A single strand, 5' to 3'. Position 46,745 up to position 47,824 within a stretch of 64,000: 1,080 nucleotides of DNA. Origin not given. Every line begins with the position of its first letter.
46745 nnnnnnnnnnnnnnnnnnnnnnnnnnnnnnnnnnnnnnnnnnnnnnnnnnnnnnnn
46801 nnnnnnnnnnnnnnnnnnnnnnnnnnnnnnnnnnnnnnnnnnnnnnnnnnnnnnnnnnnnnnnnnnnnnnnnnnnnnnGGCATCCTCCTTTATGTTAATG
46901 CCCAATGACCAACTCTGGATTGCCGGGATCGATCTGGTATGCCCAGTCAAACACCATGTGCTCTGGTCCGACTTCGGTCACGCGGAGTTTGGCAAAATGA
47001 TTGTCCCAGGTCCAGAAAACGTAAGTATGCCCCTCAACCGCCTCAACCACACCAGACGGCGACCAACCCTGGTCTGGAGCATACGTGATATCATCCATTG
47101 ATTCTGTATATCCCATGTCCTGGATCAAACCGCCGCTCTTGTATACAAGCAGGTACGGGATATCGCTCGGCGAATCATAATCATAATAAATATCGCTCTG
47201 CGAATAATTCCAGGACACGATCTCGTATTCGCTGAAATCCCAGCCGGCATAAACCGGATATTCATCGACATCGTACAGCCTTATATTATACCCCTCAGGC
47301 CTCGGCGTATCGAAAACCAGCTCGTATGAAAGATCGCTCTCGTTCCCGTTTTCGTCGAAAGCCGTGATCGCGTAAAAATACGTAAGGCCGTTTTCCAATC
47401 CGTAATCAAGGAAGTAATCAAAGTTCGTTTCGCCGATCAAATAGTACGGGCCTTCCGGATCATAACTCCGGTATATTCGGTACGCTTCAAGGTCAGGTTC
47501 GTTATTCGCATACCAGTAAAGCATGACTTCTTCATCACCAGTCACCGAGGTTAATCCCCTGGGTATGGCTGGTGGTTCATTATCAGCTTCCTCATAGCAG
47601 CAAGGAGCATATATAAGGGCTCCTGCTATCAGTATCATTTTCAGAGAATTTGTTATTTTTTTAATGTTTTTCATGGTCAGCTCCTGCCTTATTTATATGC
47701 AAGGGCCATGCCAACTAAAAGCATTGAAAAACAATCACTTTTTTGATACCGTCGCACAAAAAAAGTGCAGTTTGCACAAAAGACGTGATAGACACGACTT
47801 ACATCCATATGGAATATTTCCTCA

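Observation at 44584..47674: Four-gene minus-strand operon of secreted low-complexity proteins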

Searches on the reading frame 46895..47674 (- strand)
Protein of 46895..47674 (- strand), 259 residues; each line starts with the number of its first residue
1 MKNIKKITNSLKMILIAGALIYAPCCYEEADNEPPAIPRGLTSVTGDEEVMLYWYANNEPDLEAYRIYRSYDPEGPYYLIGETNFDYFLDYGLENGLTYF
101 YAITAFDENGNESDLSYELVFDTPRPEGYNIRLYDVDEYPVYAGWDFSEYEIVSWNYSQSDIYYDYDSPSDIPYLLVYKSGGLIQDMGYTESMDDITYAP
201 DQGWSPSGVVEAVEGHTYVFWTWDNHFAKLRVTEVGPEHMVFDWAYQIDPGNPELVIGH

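Call 3: search_protein_families(library=pfam, proteins=[window:46895-47674:-], max_evalue=0.1)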
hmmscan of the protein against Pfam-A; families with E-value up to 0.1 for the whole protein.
window:46895-47674:- (259 aa): 0 families

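Call 6: search_protein_families(library=ncbifam, proteins=[window:46895-47674:-], max_evalue=0.1)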
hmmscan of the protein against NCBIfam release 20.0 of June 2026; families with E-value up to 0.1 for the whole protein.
window:46895-47674:- (259 aa): 2 families
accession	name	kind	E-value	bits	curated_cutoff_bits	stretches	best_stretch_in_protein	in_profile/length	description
NF041611.1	exoglucan_CbhB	equivalog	0.0003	18.9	1950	1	30-122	796-885/997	exoglucanase CbhB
NF045522.1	MXAN_2561_fam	equivalog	0.0007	19.1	150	1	92-118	227-253/304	MXAN_2561 family MXYO-CTERM-anchored protein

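Call 21: find_homologous_proteins(query=window:46895-47674:-, max_evalue=0.001)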
Query window:46895-47674:- (259 aa): 1319 proteins with E <= 0.001 among 1504 candidates; the best 120 are listed.
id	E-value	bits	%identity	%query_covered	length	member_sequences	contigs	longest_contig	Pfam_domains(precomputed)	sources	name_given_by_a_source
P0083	8.1e-177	604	100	100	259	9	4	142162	-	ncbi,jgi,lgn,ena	ncbi:MAG TPA: hypothetical protein VF399_09460 [bacterium]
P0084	6.2e-127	441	73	98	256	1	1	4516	-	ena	-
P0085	1.8e-120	420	69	93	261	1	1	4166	-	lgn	-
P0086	1.9e-118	413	68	98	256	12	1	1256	-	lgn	-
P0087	6.7e-117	408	68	99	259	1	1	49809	-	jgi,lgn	-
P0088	4.3e-115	402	67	98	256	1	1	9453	-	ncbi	-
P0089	6.0e-115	401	65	98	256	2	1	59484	-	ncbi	-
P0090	1.7e-114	400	64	98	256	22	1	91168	-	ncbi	ncbi:MAG: hypothetical protein ACPL28_00580 [bacterium]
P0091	6.9e-114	398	66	98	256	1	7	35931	-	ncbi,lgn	ncbi:MAG: hypothetical protein ABIL70_03995 [candidate division WOR-3 bacterium]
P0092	1.6e-113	397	65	98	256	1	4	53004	-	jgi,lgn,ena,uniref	uniref:Fibronectin type-III domain-containing protein n=1 Tax=candidate division WOR-3 bacterium Tax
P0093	5.4e-112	392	64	99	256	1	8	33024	-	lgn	-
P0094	3.7e-110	386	63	100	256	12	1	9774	-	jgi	-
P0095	6.0e-110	385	63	98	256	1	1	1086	-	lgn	-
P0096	5.0e-109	382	65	100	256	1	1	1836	-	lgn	-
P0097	5.9e-109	382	67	91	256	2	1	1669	-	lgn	-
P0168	2.6e-74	268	52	89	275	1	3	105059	-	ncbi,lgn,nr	ncbi:MAG: hypothetical protein ONB44_19060 [candidate division KSB1 bacterium]|nr:hypothetical prote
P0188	1.4e-71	259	52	88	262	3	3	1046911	-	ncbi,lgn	ncbi:MAG: hypothetical protein ACPLN0_03850 [Candidatus Hydrothermia bacterium]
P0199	6.6e-70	254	49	97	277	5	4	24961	-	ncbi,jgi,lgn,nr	ncbi:MAG: hypothetical protein GYA46_14715 [candidate division Zixibacteria bacterium]|nr:hypothetic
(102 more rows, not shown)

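Call 23: find_encoding_contigs(protein=P0168, flank=6000, max_places=1)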
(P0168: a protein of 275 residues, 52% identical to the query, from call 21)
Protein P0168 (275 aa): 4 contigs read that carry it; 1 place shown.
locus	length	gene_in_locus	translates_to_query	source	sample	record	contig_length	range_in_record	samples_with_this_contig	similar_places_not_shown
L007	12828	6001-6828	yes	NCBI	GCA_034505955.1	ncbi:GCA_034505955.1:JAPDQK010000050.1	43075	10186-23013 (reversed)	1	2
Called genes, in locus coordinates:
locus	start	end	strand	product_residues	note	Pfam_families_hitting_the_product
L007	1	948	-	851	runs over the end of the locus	PF00595:PDZ (faint), PF13180:PDZ_2, PF17820:PDZ_6, PF13185:GAF_2 (weak), PF13492:GAF_3 (weak), PF07228:SpoIIE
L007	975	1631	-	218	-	PF13197:DUF4013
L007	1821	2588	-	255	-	-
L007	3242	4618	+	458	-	PF13660:DUF4147, PF05161:MOFRL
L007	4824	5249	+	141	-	PF02623:FliW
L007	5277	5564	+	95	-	PF02599:CsrA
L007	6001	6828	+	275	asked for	-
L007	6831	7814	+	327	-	PF14326:DUF4384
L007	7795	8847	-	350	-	-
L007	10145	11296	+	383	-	-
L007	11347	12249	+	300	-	PF01297:ZnuA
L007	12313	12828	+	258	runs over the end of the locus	PF00005:ABC_tran, PF13304:AAA_21 (weak)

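Call 24: find_encoding_contigs(protein=P0188, flank=6000, max_places=1)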
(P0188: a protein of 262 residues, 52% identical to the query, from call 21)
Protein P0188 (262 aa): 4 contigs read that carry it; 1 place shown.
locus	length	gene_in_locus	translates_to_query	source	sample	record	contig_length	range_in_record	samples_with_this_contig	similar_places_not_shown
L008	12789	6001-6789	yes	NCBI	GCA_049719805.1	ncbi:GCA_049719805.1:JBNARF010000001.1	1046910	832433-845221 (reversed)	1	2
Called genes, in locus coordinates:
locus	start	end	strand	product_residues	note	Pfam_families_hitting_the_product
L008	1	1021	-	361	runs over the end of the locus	PF03462:PCRF, PF00472:RF-1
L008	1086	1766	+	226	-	-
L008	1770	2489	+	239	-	-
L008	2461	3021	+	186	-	PF03602:Cons_hypoth95, PF13847:Methyltransf_31, PF09445:Methyltransf_15 (weak)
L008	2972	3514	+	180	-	PF01467:CTP_transf_like, PF08218:Citrate_ly_lig (faint)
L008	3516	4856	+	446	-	PF01841:Transglut_core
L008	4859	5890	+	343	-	PF13378:MR_MLE_C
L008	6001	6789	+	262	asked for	-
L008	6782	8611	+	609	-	PF04773:FecR (weak), PF20245:DUF6600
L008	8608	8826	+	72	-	-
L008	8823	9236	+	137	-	PF17957:Big_7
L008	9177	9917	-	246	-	PF02673:BacA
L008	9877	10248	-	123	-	PF13411:MerR_1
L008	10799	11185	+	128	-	PF01597:GCV_H, PF00364:Biotin_lipoyl (faint)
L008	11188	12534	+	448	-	PF02347:GDC-P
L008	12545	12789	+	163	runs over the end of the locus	PF22468:ACT_9, PF01842:ACT, PF22629:ACT_AHAS_ss (faint), PF13840:ACT_7, PF22468:ACT_9, PF01842:ACT (weak)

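Call 25: find_encoding_contigs(protein=P0199, flank=6000, max_places=1)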
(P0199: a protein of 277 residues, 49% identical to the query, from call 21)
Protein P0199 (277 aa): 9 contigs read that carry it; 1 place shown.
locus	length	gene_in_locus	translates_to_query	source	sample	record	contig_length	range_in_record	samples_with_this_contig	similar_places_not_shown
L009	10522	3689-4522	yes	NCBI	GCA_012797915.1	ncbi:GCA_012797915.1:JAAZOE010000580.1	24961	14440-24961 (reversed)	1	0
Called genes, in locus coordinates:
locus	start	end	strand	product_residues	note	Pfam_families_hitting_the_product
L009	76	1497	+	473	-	PF05598:DUF772, PF01609:DDE_Tnp_1, PF13751:DDE_Tnp_1_6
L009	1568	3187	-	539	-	PF01839:FG-GAP (faint), PF13517:FG-GAP_3 (weak), PF13860:FlgD_ig (weak)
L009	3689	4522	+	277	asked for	-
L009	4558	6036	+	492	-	PF14326:DUF4384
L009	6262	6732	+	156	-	-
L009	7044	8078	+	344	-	PF03444:WHD_HrcA, PF01628:HrcA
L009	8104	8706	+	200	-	PF01025:GrpE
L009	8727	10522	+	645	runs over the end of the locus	PF00012:HSP70, PF06723:MreB_Mbl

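Call 30: search_solved_structures(query=window:46895-47674:-, max_evalue=1)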
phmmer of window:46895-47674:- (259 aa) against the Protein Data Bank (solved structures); distinct sequences matched with E-value up to 1: 4.
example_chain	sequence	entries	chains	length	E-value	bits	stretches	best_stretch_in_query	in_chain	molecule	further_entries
3mpc_A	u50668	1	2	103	6.6e-06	28.8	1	34-129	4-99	Fn3-like protein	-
5g56_A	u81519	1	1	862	1.5e-05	27.6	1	34-128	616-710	CARBOHYDRATE BINDING FAMILY 6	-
9vsf_A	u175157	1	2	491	0.14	14.6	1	34-109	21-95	Beta-1,3-glucanase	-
2dn7_A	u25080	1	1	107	0.86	12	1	34-115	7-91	Receptor-type tyrosine-protein phosphatase F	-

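Call 34: search_protein_families(library=pfam, proteins=[L008:6782-8611:+, L008:8608-8826:+, L009:4558-6036:+, L009:6262-6732:+, L007:6831-7814:+], max_evalue=0.1)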
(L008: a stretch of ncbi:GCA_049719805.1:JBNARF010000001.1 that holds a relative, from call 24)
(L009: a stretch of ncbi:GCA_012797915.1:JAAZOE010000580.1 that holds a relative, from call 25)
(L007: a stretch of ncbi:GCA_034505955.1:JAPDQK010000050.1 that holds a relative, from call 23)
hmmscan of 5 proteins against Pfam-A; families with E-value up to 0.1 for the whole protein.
L008:6782-8611:+ (609 aa): 3 families
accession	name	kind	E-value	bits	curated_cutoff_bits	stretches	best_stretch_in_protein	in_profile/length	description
PF20245.3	DUF6600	-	3.7e-27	94.8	27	1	202-297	3-99/102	Family of unknown function (DUF6600)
PF04773.18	FecR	-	1.8e-05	25.5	24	1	50-141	1-96/97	FecR protein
PF24253.1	DUF7454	-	0.028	14.7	27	1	76-101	26-50/59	Domain of unknown function (DUF7454)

L008:8608-8826:+ (72 aa): 0 families

L009:4558-6036:+ (492 aa): 1 family
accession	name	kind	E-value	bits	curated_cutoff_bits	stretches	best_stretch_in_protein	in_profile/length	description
PF14326.11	DUF4384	-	8.4e-20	71.1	27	1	47-126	1-80/81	Domain of unknown function (DUF4384)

L009:6262-6732:+ (156 aa): 1 family
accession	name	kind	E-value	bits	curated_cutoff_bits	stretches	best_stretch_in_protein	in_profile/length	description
PF05887.16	Trypan_PARP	-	0.00023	21.6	100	1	76-148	29-105/134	Procyclic acidic repetitive protein (PARP)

L007:6831-7814:+ (327 aa): 1 family
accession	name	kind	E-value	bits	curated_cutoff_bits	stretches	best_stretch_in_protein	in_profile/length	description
PF14326.11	DUF4384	-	1.8e-08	34.8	27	1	52-130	3-81/81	Domain of unknown function (DUF4384)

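Call 35: find_related_loci(query=A2, collection=genome_contigs, flank=6000)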
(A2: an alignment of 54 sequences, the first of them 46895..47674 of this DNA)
Query A2 (259 aa) in genome_contigs; peptide patterns used: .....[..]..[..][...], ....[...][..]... (x = any residue, [..] = any of these).
600 stretches matched a pattern (row limit reached: there are more); 361 encode a relative of the query (tblastn E <= 1e-3); the best 80 are kept; 80 distinct loci.
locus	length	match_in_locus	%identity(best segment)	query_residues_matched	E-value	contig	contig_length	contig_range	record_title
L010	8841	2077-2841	65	2-256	1e-114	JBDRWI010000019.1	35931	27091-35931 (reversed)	MAG: candidate division WOR-3 bacterium isolate JZ-2_201705_bins_215 JZ-2_201705_bins_215_scaffold_19, whole genome shot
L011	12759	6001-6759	64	4-256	1e-112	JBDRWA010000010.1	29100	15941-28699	MAG: candidate division WOR-3 bacterium isolate JZ-2_201709_bins_162 JZ-2_201709_bins_162_scaffold_10, whole genome shot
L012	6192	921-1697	65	2-259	9e-112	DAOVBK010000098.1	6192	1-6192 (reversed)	MAG TPA_asm: Candidatus Stahlbacteria bacterium isolate CSMAG_1003 CSMAG_1003_k141_7140520_length_6192_cov_7.0000, whole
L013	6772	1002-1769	63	1-259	9e-109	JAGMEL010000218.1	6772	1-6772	MAG: candidate division WOR-3 bacterium isolate RS_18_8 ZL530.bin.8.fa_218, whole genome shotgun sequence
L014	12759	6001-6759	64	4-256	2e-108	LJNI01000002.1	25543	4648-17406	MAG: candidate division TA06 bacterium DG_78 16026, whole genome shotgun sequence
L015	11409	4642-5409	63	1-259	1e-106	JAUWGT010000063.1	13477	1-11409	MAG: Candidatus Stahlbacteria bacterium isolate CSMAG_2249 CSMAG_2249_k141_1807617_length_13477_cov_13.0000, whole genom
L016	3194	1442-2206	61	3-257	4e-108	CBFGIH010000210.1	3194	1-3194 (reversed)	MAG: candidate division WOR-3 bacterium isolate Cr_S_Bin.42.optimized.1 genome assembly, contig: NODE_210_length_3194_co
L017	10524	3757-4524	61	1-259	1e-104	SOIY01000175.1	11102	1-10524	MAG: Candidatus Stahlbacteria bacterium isolate E29_bin50 NODE_1854_length_11102_cov_33.411333, whole genome shotgun seq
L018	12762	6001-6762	60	4-257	5e-100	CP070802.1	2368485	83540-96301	MAG: candidate division WOR-3 bacterium isolate bin1351 chromosome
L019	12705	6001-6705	62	23-257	2e-96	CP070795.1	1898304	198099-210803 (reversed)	MAG: candidate division WOR-3 bacterium isolate bin1428 chromosome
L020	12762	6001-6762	57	3-256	4e-96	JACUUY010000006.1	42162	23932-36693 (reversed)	MAG: candidate division WOR-3 bacterium isolate Kmv43 NODE_370_length_42162_cov_7.673403, whole genome shotgun sequence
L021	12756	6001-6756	52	4-258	8e-80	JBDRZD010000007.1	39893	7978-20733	MAG: candidate division WOR-3 bacterium isolate JZ-1_201705_bins_100 JZ-1_201705_bins_100_scaffold_7, whole genome shotg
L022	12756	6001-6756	52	4-257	1e-75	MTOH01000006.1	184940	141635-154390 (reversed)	MAG: Candidatus Hydrothermus pacificus isolate JdFR-72 JGI24020J35080_1000025, whole genome shotgun sequence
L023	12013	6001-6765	45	4-255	1e-74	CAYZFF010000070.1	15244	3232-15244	MAG TPA_asm: uncultured Cytophagia bacterium isolate SRP173033_co1_156 genome assembly, contig: NODE_7764_length_15244_c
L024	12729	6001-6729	50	14-257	1e-74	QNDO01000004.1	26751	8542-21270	MAG: Candidatus Hydrothermota bacterium isolate B29_G16 B29_Guay16_scaffold_00663, whole genome shotgun sequence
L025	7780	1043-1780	53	9-255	3e-74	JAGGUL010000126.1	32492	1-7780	MAG: Candidatus Hydrothermota bacterium isolate AUK073 PB_MBMC_027_c_000000000070, whole genome shotgun sequence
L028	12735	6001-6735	50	10-256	3e-73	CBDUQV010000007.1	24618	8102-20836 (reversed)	MAG TPA_asm: uncultured bacterium isolate SRR22302361_binner13_Refined_118 genome assembly, contig: ERZ25748748.702, who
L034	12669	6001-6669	52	31-255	7e-69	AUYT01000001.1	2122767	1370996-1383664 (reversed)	MAG: candidate division Zixibacteria bacterium RBG-1 RBG1_1C00001, whole genome shotgun sequence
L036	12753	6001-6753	47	13-255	3e-67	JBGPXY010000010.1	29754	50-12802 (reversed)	MAG: Candidatus Eisenbacteria bacterium isolate OBJ1_062018_090_26 k141_3401100_length_29754_cov_14.0000, whole genome s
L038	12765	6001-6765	45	12-259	3e-66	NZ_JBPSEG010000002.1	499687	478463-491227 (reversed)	Melioribacter sp. Ez-97 2, whole genome shotgun sequence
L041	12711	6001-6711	49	25-255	5e-66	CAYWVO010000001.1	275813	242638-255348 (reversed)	MAG TPA_asm: uncultured Ignavibacteria bacterium isolate SRP141376_co1_44 genome assembly, contig: NODE_33_length_275813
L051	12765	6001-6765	46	3-255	2e-64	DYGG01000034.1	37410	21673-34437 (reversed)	MAG TPA_asm: Ignavibacterium sp. isolate BE2012_50_10 Afr_mines_BE2012_562_length_37410_cov_3_970472, whole genome shotg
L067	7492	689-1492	42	5-257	1e-63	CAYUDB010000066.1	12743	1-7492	MAG TPA_asm: uncultured bacterium isolate SRP220891_co1_1 genome assembly, contig: NODE_9464_length_12743_cov_6.640921,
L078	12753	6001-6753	45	10-255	7e-63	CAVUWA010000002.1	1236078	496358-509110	MAG: Candidatus Eisenbacteria bacterium isolate MFD05684.bin.1.290 genome assembly, contig: contig_38491, whole genome s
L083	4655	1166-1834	48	35-257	5e-62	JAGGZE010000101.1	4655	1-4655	MAG: bacterium isolate AUK196 PB_MBMC_150_c_000000000139, whole genome shotgun sequence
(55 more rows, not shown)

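Call 36: predict_structure(alignment_id=A2)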
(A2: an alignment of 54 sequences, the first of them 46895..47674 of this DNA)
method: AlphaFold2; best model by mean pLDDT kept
length: 259 residues; sequences in the alignment: 54
mean_pLDDT: 92.3   pTM: 0.76
mean pLDDT of the five models: 92.3, 88.1, 87.8, 87.7, 85.3
residues with pLDDT >= 90: 202; 70-90: 43; 50-70: 14; < 50: 0
segments of 3 or more residues with pLDDT < 50: none
pLDDT, mean of each block of 10 residues (from residue 1): 79 91 70 94 95 96 97 95 98 95 96 93 94 98 97 97 97 95 94 88 92 97 92 98 93 66
secondary structure, 60 per line:
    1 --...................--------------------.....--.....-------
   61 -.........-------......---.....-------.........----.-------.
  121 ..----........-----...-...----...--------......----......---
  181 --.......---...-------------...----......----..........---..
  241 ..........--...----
elements in order: H3-21 E42-46 E49-53 E62-70 E78-83 E87-91 E99-107 E120-122 E127-134 E144-146 E151-153 E162-167 E172-177 E183-189 E209-211 E216-221 E226-235 E239-250

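Call 40: fold_search(model_id=the predicted structure, library=pdb)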
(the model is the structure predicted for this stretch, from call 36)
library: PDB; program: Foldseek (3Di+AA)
matches with E <= 10: 1947; with E <= 0.001: 329
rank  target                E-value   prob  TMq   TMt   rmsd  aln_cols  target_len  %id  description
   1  6tpv_B                1.8e-07  1.00  0.33  0.43  14.1       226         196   15  Crystal structures of FNIII domain one and two of the human leucocyte common antigen-related protein, LAR (released 2020-05-13)
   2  2gee                  1.1e-06  1.00  0.33  0.44  11.3       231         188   15  Crystal Structure of Human Type III Fibronectin Extradomain B and Domain 8 (released 2006-10-17)
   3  6tpv_A                1.3e-06  1.00  0.31  0.42  14.1       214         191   14  Crystal structures of FNIII domain one and two of the human leucocyte common antigen-related protein, LAR (released 2020-05-13)
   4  1qg3_B                1.5e-06  1.00  0.30  0.40  14.5       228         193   13  CRYSTAL STRUCTURE OF A TANDEM PAIR OF FIBRONECTIN TYPE III DOMAINS FROM THE CYTOPLASMIC TAIL OF INTEGRIN ALPHA6 BETA4 (released 1999-08-20)
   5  4q58_D                2.3e-06  1.00  0.30  0.40  14.7       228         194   14  Crystal structure of the plectin 1a actin-binding domain/integrin beta 4 fragment complex (released 2014-07-23)
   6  3f7q_A                2.3e-06  1.00  0.31  0.37  15.6       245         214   13  First pair of Fibronectin type III domains and part of the connecting segment of the integrin beta4 (released 2009-03-10)
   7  5n47_B                3.4e-06  1.00  0.35  0.46  11.4       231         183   17  Structure of Anticalin N7E in complex with the three-domain fragment Fn7B8 of human oncofetal fibronectin (released 2018-02-14)
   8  1qg3_A                5.8e-06  1.00  0.30  0.39  14.7       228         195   12  CRYSTAL STRUCTURE OF A TANDEM PAIR OF FIBRONECTIN TYPE III DOMAINS FROM THE CYTOPLASMIC TAIL OF INTEGRIN ALPHA6 BETA4 (released 1999-08-20)
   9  4yfd_A                6.1e-06  1.00  0.31  0.17  13.5       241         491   16  Crystal structure PTP delta Ig1-Fn2 in complex with IL-1RAcP (released 2015-05-06)
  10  3f7p_E                6.1e-06  1.00  0.31  0.37  14.5       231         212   13  Crystal structure of a complex between integrin beta4 and plectin (released 2009-03-10)
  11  5z06_B                6.8e-06  1.00  0.29  0.11   4.6       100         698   26  Crystal structure of beta-1,2-glucanase from Parabacteroides distasonis (released 2018-05-30)
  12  4yfg_A                6.8e-06  1.00  0.32  0.18  12.7       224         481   16  Crystal structure of PTP delta meA3/meB minus variant Ig1-Fn1 (released 2015-05-06)
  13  2jll                  8.1e-06  1.00  0.33  0.23  14.5       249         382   10  Crystal structure of NCAM2 IgIV-FN3II (released 2009-11-17)
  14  4q58_C                8.5e-06  1.00  0.30  0.42  14.1       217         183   13  Crystal structure of the plectin 1a actin-binding domain/integrin beta 4 fragment complex (released 2014-07-23)
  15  6tpw                  9.0e-06  1.00  0.32  0.23  13.6       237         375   16  Crystal structures of FNIII domain one through four of the human leucocyte common antigen-related protein ( LAR) (released 2020-05-13)
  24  3mpc_A                1.4e-05  1.00  0.31  0.80   1.7        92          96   29  The crystal structure of a Fn3-like protein from Clostridium thermocellum (released 2010-08-11)
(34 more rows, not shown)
